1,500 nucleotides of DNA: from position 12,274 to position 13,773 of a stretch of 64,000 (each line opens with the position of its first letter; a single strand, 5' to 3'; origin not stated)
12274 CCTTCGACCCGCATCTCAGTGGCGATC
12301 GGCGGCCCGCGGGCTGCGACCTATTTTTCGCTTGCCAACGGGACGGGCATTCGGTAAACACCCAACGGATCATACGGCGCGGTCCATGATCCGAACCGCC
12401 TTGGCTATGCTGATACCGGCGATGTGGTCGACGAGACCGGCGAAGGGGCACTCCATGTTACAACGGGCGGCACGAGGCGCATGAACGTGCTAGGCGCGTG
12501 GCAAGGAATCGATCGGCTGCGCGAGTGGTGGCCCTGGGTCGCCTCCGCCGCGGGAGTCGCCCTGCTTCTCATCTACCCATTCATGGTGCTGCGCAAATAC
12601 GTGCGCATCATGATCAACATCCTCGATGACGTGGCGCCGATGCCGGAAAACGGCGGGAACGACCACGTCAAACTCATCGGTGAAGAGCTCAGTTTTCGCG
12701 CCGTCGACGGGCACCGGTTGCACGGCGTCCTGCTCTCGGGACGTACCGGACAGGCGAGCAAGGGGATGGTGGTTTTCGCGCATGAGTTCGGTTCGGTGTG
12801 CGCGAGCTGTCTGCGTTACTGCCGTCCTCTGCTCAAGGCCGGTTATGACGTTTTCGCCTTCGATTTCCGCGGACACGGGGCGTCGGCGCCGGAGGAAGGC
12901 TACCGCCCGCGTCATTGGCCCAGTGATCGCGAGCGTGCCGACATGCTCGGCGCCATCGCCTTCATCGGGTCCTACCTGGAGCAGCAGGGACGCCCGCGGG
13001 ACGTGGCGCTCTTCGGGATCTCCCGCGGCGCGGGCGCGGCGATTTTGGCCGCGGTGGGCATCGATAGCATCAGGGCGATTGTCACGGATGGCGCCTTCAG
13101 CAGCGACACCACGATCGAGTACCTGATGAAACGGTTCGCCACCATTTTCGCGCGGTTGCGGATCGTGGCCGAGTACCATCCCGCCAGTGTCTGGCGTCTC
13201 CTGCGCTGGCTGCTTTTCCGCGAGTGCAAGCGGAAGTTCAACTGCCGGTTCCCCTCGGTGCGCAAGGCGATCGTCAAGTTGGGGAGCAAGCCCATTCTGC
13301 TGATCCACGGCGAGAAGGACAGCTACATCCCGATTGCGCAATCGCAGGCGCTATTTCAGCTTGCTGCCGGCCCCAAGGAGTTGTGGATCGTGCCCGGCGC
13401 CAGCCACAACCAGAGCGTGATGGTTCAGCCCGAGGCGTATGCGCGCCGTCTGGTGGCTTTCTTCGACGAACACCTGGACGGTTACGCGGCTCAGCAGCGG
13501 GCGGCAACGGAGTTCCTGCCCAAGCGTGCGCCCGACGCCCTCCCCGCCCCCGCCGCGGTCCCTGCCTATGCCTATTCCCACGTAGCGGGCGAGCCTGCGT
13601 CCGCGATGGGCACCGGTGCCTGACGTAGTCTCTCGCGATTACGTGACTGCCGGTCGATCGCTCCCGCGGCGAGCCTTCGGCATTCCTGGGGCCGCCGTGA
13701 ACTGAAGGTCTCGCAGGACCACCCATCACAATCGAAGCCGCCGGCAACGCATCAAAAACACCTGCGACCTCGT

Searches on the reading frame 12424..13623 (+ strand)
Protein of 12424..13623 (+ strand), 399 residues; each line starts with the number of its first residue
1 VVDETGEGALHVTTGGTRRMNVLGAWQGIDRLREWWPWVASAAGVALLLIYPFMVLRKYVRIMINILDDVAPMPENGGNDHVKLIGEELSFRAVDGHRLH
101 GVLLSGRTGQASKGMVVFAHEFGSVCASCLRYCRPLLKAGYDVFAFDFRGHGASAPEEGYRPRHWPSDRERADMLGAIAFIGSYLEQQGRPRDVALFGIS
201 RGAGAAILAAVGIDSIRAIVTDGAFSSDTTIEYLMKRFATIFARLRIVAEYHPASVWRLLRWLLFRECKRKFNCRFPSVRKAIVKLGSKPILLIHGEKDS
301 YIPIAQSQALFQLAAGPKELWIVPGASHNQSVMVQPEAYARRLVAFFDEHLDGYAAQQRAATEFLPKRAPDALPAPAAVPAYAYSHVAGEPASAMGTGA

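Call 11: search_protein_families(library=pfam, proteins=[window:12424-13623:+], max_evalue=0.01)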
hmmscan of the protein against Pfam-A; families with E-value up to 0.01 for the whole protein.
window:12424-13623:+ (399 aa): 7 families
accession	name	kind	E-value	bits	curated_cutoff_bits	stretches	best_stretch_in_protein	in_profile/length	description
PF12146.15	Hydrolase_4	-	8.8e-17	61.6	27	2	111-244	2-132/239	Serine aminopeptidase, S33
PF12697.13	Abhydrolase_6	-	7e-15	56.7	26.3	1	117-341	2-216/217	Alpha/beta hydrolase family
PF00561.26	Abhydrolase_1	-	1.1e-11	45.3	25.8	1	134-246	21-128/245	alpha/beta hydrolase fold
PF20434.5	BD-FAE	-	6.7e-05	22.9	26.8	1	172-311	68-212/215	BD-FAE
PF01738.24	DLH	-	0.00018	21.6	21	0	107-220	8-125/217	Dienelactone hydrolase family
PF02129.25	Peptidase_S15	-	0.00088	19.5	23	0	136-228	47-132/262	X-Pro dipeptidyl-peptidase (S15 family)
PF00326.27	Peptidase_S9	-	0.00096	19.1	22.6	1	287-352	143-211/213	Prolyl oligopeptidase family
